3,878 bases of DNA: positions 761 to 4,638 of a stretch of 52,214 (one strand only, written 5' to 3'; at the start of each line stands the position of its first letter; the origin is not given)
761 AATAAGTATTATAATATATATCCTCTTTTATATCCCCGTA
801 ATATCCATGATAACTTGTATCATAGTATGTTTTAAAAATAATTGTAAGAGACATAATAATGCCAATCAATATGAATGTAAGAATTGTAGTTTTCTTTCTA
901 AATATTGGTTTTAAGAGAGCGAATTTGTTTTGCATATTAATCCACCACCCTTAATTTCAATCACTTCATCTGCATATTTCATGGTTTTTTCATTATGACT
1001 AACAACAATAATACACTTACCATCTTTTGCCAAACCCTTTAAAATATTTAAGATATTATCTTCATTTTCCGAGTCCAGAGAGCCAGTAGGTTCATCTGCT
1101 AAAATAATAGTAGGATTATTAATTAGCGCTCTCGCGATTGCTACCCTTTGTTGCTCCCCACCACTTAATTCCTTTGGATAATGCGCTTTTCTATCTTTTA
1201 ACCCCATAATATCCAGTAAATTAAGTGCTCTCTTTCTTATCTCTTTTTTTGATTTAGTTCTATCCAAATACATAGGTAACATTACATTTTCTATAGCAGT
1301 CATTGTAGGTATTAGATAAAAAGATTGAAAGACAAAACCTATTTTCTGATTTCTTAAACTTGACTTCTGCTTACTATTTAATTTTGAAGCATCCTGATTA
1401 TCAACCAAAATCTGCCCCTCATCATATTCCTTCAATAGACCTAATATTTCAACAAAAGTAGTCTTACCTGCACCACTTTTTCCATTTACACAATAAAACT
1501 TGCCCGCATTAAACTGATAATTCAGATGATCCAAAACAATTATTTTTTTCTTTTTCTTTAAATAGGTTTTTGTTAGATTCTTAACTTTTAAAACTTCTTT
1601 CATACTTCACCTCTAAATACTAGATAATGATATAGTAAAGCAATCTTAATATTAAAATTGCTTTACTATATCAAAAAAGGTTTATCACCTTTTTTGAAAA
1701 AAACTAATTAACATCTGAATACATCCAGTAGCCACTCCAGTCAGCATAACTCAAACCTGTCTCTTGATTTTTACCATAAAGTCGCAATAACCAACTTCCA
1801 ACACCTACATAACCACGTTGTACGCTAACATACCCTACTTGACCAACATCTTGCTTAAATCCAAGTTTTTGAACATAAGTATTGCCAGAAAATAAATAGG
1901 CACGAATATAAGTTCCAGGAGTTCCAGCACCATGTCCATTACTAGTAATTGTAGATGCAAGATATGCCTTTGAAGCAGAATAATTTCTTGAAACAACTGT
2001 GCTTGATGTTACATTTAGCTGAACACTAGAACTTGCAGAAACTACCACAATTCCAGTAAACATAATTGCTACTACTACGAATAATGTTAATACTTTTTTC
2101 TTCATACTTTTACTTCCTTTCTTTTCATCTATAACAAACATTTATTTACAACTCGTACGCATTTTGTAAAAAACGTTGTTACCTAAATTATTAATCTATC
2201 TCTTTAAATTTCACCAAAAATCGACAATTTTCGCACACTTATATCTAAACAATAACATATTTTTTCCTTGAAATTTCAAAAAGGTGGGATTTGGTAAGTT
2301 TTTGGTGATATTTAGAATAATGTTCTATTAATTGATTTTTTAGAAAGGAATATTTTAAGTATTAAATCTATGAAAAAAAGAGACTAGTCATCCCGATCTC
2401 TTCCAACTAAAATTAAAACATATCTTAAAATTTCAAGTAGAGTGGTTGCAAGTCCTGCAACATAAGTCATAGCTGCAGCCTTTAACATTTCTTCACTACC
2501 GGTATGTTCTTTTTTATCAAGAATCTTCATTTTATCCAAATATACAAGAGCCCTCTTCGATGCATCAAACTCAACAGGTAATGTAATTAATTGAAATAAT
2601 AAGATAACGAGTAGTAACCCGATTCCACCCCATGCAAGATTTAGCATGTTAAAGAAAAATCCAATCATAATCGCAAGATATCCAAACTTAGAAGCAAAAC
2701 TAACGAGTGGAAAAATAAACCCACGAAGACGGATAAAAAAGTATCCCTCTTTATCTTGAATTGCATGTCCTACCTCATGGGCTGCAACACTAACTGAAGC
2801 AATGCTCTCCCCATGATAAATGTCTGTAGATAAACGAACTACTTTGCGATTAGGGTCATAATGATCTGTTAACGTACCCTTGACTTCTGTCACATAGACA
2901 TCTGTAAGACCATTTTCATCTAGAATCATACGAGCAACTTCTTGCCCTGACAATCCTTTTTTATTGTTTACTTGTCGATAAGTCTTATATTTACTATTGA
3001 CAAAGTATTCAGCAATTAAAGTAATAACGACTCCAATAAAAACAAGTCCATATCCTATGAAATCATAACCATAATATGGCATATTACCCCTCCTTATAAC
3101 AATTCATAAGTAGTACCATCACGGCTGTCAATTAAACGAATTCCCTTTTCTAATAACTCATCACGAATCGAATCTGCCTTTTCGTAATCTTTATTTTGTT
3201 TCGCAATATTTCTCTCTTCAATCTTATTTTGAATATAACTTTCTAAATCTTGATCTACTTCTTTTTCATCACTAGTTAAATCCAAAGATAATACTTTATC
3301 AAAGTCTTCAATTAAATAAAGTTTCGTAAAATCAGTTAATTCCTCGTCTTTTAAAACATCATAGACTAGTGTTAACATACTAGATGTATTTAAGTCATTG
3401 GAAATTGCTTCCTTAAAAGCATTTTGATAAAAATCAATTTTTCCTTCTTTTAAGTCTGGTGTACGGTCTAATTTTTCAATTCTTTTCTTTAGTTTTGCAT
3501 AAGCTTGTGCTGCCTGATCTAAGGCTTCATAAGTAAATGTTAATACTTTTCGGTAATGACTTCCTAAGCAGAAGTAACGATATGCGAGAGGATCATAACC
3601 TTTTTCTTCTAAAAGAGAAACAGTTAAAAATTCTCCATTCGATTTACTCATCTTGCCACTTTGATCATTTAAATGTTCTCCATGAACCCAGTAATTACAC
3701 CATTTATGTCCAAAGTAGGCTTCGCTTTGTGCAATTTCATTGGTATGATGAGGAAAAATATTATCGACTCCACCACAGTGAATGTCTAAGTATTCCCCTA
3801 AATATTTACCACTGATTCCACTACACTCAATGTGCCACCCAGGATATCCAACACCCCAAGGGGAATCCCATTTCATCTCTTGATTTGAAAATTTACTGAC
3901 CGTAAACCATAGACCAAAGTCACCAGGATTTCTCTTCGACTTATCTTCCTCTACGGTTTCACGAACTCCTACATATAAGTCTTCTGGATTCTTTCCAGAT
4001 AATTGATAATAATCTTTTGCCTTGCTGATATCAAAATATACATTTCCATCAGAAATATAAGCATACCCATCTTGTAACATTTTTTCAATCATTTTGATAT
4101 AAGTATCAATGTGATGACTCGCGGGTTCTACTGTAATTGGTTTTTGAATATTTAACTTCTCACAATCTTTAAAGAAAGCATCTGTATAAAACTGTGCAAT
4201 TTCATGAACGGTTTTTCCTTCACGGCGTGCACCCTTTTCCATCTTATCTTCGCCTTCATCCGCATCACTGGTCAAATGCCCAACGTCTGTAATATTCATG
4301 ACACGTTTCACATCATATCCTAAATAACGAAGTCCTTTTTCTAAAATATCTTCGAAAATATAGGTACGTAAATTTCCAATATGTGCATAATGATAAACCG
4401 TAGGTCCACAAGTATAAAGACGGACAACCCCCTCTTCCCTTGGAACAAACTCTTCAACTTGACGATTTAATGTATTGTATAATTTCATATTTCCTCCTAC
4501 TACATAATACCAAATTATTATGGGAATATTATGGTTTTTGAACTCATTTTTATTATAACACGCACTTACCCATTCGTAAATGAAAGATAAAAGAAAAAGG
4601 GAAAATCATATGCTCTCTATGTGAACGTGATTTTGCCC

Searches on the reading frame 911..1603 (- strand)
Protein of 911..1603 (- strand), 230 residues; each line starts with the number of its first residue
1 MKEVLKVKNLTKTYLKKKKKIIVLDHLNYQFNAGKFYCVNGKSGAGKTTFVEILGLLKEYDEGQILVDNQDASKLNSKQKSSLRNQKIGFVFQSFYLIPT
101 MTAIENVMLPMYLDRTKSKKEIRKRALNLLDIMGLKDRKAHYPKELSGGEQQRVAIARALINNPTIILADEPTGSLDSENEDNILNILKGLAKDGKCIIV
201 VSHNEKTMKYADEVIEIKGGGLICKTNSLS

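Call 42: search_protein_families(library=ncbifam, proteins=[window:911-1603:-], max_evalue=0.00001)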
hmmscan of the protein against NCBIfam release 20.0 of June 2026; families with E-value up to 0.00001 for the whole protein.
window:911-1603:- (230 aa): 189 families (the best 25 are shown)
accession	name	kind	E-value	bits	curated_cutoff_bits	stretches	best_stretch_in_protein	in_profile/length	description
TIGR02211.1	LolD_lipo_ex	equivalog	1.6e-66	224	307.75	1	4-222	1-219/221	lipoprotein-releasing ABC transporter ATP-binding protein LolD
NF038007.1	ABC_ATP_DarD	equivalog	1.2e-64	217.8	375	1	5-221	2-217/218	darobactin export ABC transporter ATP-binding protein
TIGR03608.1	L_ocin_972_ABC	subfamily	3.8e-63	212.7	254.85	1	15-217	5-206/206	putative bacteriocin export ABC transporter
TIGR02673.1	FtsE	equivalog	1.4e-59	201.3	264.85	1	5-215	2-208/214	cell division ATP-binding protein FtsE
NF008639.0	PRK11629.1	equivalog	1.4e-57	194.8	360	1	2-222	4-224/234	lipoprotein-releasing ABC transporter ATP-binding protein LolD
NF007826.0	PRK10535.1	equivalog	1.2e-56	192.3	966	1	1-226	1-225/648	macrolide ABC transporter ATP-binding protein/permease MacB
TIGR02982.1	heterocyst_DevA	subfamily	5e-55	186.5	295.8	1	4-221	1-218/220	ABC exporter ATP-binding subunit, DevA family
NF007027.0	PRK09493.1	equivalog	1.4e-50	171.9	379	1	8-214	5-206/240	glutamine ABC transporter ATP-binding protein GlnQ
NF007879.0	PRK10584.1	equivalog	4.9e-50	170.4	336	1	2-222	4-224/228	putative ABC transporter ATP-binding protein YbbA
TIGR02315.1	ABC_phnC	equivalog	8.9e-50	169.4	266.1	1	4-225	1-227/243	phosphonate ABC transporter ATP-binding protein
TIGR02314.1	ABC_MetN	equivalog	1.1e-47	162.7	499.7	1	5-225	2-222/343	methionine ABC transporter ATP-binding protein MetN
NF040933.2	ABC_arch_GlcV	equivalog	1.6e-47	162.1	450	1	5-213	3-211/357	glucose ABC transporter ATP-binding protein GlcV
NF008428.0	PRK11264.1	equivalog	2.1e-45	154.9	406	1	5-217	4-217/250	L-cystine ABC transporter ATP-binding protein TcyN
TIGR01186.1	proV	subfamily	3.9e-44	151.2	326.6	1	24-222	9-208/363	betaine/proline/choline family ABC transporter ATP-binding protein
TIGR03005.1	ectoine_ehuA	equivalog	1.7e-43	148.6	345.4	1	15-214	7-217/252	ectoine/hydroxyectoine ABC transporter ATP-binding protein EhuA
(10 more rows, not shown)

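Call 51: find_encoding_contigs(protein=window:911-1603:-, flank=10000, max_places=6)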
Protein window:911-1603:- (230 aa): 4 contigs read that carry it; 4 places shown.
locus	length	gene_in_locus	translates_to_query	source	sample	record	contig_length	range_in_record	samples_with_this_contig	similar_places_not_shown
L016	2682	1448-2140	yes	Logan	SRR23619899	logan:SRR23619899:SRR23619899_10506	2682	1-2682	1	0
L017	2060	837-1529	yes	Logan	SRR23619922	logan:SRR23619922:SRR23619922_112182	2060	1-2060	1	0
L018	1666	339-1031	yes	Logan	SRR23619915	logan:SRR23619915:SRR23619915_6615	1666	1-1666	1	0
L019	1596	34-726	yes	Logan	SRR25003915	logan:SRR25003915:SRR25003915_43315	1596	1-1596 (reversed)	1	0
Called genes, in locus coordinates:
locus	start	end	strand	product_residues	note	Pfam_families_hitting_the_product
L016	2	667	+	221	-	?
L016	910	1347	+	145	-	-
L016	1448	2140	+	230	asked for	PF02463:SMC_N, PF00005:ABC_tran, PF13304:AAA_21 (faint)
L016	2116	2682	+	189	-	?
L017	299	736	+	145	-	-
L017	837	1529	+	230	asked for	PF02463:SMC_N, PF00005:ABC_tran, PF13304:AAA_21 (faint)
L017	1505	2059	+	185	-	?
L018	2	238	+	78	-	?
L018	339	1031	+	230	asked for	PF02463:SMC_N, PF00005:ABC_tran, PF13304:AAA_21 (faint)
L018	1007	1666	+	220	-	?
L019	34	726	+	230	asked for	PF02463:SMC_N, PF00005:ABC_tran, PF13304:AAA_21 (faint)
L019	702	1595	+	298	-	?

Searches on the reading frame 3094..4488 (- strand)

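Call 42: search_protein_families(library=ncbifam, proteins=[window:3094-4488:-], max_evalue=0.00001)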
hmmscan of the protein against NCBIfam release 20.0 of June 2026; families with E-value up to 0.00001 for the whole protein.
window:3094-4488:- (464 aa): 5 families
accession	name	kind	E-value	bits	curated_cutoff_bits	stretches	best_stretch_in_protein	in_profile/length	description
NF011108.0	PRK14536.1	equivalog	7.4e-166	552.7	780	2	1-340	3-340/490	cysteine--tRNA ligase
NF011107.0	PRK14534.1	equivalog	2.3e-143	478.7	744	1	1-460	3-477/481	cysteine--tRNA ligase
TIGR00435.1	cysS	equivalog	6.8e-137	457.3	340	1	1-461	1-463/466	cysteine--tRNA ligase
TIGR03447.1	mycothiol_MshC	equivalog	4.4e-59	200.3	485.1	1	1-380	18-383/411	cysteine--1-D-myo-inosityl 2-amino-2-deoxy-alpha-D-glucopyranoside ligase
TIGR00398.1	metG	equivalog_domain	2.9e-07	29.6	336.35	0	34-162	13-131/530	methionine--tRNA ligase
